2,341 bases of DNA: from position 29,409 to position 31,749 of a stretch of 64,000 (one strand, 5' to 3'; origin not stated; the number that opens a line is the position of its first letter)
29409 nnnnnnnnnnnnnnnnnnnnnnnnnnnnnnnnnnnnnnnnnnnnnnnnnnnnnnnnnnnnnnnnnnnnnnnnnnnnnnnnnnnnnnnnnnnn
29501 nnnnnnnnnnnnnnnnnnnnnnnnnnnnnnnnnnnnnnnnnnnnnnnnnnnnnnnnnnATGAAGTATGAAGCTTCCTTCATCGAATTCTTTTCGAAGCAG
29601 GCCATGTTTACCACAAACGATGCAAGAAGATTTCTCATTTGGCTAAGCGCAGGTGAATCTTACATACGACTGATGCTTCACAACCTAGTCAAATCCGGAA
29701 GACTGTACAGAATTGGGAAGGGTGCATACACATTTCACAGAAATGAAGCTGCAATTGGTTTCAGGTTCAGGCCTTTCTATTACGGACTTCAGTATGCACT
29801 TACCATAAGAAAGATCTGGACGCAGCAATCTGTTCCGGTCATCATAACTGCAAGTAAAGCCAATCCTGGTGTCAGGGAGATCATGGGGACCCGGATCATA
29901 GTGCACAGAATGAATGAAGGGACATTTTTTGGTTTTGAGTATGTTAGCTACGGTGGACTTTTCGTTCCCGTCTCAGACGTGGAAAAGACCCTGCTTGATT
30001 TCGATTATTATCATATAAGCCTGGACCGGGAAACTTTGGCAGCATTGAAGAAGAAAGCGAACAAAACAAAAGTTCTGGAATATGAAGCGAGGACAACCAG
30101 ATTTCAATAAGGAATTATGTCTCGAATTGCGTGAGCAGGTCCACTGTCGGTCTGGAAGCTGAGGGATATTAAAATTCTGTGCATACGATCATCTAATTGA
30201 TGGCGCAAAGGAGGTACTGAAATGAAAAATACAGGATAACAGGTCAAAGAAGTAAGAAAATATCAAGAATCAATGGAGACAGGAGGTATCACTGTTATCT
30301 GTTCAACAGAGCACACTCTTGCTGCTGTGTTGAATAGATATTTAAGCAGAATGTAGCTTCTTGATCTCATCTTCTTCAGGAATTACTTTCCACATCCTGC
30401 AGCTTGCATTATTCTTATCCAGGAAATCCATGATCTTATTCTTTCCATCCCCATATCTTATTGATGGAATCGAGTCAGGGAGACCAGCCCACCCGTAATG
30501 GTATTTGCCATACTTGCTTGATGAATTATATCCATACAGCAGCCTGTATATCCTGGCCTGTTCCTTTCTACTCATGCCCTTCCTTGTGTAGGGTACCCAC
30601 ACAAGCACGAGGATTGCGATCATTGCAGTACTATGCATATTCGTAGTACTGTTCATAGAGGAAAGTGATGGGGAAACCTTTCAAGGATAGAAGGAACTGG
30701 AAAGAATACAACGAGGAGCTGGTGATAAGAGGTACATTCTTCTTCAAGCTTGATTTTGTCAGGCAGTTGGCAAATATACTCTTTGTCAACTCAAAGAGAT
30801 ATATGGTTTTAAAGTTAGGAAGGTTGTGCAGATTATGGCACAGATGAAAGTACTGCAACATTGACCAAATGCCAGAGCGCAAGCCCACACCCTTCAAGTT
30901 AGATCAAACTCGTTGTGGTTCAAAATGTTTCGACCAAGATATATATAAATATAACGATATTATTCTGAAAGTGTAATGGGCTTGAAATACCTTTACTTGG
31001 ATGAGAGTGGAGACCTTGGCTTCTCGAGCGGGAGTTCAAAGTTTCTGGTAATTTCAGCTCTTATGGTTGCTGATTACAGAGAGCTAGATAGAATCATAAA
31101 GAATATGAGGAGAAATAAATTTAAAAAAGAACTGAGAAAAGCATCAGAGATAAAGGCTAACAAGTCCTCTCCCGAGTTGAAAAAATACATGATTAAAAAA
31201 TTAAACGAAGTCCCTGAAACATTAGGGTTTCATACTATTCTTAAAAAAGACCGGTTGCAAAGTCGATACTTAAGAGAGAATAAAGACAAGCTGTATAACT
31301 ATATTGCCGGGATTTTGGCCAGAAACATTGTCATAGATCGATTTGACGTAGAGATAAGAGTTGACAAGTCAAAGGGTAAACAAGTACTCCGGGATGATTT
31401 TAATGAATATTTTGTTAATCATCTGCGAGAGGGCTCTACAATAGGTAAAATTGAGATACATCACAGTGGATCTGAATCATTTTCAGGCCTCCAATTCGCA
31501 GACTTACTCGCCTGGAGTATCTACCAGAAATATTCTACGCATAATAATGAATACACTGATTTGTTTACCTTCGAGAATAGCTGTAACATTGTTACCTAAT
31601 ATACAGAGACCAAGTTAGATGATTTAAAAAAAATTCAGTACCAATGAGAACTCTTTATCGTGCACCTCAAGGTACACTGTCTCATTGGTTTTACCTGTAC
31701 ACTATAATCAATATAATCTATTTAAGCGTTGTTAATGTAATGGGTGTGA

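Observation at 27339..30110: Two diverged AbiE-like NTase/wHTH pairs arranged head-to-head, both with inverted (NTase-first) gene order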

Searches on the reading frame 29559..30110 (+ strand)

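Call 3: search_protein_families(library=pfam, proteins=[window:29559-30110:+], max_evalue=1)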
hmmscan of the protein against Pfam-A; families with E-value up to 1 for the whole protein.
window:29559-30110:+ (183 aa): 1 family
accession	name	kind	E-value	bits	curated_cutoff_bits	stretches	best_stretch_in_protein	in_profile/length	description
PF13338.12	AbiEi_4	-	1.1e-06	29.1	25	1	9-59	5-48/49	Transcriptional regulator, AbiEi antitoxin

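Call 4: search_protein_families(library=ncbifam, proteins=[window:29559-30110:+], max_evalue=1)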
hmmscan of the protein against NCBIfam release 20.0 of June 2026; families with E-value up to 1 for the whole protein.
window:29559-30110:+ (183 aa): 4 families
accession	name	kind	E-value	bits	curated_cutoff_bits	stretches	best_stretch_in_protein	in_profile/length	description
TIGR02463.1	MPGP_rel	hypoth_equivalog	0.021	14.6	282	0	75-108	15-48/216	mannosyl-3-phosphoglycerate phosphatase-related protein YedP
NF001215.0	PRK00192.1-1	equivalog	0.027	13.7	488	0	138-167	10-38/265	mannosyl-3-phosphoglycerate phosphatase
NF047376.1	TAA_AbiEi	equivalog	0.049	13.3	150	1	15-63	19-65/172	type IV toxin-antitoxin system AbiEi family antitoxin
TIGR01486.1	HAD-SF-IIB-MPGP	subfamily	0.19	11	164.75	0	138-166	3-31/257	mannosyl-3-phosphoglycerate phosphatase family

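Call 5: search_protein_families(library=padloc, proteins=[window:29559-30110:+], max_evalue=1)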
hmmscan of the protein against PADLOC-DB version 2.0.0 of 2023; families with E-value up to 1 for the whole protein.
window:29559-30110:+ (183 aa): 17 families
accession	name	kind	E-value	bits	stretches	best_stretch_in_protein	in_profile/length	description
PDLC02267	AbiEi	-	1.3e-16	58.8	1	5-178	7-184/252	AbiEi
PDLC02241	AbiEi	-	1.4e-09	36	1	7-160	6-156/199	AbiEi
PDLC02225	AbiEi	-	1e-08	33.2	1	1-166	4-163/198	AbiEi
PDLC02273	AbiEi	-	6.1e-07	27.7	1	71-178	83-192/205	AbiEi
PDLC02265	AbiEi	-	9.6e-06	23.5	1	37-169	29-169/198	AbiEi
PDLC02270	AbiEi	-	1.1e-05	22.6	1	9-58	5-53/265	AbiEi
PDLC02271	AbiEi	-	2.2e-05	21.8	1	94-148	111-165/263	AbiEi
PDLC02276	AbiEi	-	4.9e-05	20.9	1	72-147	81-155/270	AbiEi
PDLC02283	AbiEi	-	0.0001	20.1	1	37-171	32-174/201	AbiEi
PDLC02272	AbiEi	-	0.00012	20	1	11-171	7-174/200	AbiEi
PDLC02275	AbiEi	-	0.00031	18.8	2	35-63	23-51/184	AbiEi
PDLC02235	AbiEi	-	0.00032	18.4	1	4-63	5-66/240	AbiEi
PDLC02229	AbiEi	-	0.0029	16.2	1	31-58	28-55/131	AbiEi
PDLC02226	AbiEi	-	0.004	15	1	32-67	30-64/202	AbiEi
PDLC02254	AbiEi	-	0.015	13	1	10-70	11-63/197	AbiEi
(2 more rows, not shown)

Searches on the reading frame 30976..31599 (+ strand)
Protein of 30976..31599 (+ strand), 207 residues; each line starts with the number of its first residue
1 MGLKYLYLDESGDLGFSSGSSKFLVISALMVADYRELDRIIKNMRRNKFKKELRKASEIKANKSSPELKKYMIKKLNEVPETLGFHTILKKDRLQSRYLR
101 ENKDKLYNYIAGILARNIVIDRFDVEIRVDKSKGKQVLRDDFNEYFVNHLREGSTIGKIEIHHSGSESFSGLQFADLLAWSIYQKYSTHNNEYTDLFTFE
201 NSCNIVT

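Call 3: search_protein_families(library=pfam, proteins=[window:30976-31599:+], max_evalue=1)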
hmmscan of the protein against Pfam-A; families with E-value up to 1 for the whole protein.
window:30976-31599:+ (207 aa): 1 family
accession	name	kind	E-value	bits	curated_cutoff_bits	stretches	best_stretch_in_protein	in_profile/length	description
PF12686.12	DUF3800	-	1.1e-17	65.5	21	1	5-184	1-148/149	Protein of unknown function (DUF3800)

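Call 4: search_protein_families(library=ncbifam, proteins=[window:30976-31599:+], max_evalue=1)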
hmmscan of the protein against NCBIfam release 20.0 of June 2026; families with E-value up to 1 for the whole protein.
window:30976-31599:+ (207 aa): 0 families

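Call 5: search_protein_families(library=padloc, proteins=[window:30976-31599:+], max_evalue=1)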
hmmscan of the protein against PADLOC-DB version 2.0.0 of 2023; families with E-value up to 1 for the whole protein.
window:30976-31599:+ (207 aa): 0 families
